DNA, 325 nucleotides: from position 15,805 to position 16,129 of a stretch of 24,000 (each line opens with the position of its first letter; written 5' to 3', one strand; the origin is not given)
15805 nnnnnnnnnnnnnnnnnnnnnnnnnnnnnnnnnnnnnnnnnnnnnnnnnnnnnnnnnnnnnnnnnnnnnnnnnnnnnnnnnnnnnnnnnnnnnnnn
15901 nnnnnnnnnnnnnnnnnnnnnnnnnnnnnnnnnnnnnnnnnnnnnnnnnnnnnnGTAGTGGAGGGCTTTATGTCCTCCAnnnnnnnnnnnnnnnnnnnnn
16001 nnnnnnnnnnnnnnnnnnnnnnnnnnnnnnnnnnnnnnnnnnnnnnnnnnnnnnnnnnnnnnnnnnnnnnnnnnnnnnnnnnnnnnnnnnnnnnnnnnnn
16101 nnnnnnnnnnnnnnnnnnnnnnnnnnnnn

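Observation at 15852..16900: Each array unit is an inverted doublet of two diverged REP types, and the wobble position indicates the active strand of each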

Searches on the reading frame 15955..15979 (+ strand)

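Call 86: list_cluster_members(proteins=[L214:114-650:-, L214:774-1670:-])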
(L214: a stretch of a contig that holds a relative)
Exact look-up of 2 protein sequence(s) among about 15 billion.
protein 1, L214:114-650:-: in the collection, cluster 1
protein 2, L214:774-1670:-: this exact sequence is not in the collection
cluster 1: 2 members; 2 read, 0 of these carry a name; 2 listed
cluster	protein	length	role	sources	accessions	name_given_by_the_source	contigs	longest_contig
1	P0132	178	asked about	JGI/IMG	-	-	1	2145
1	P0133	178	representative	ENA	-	-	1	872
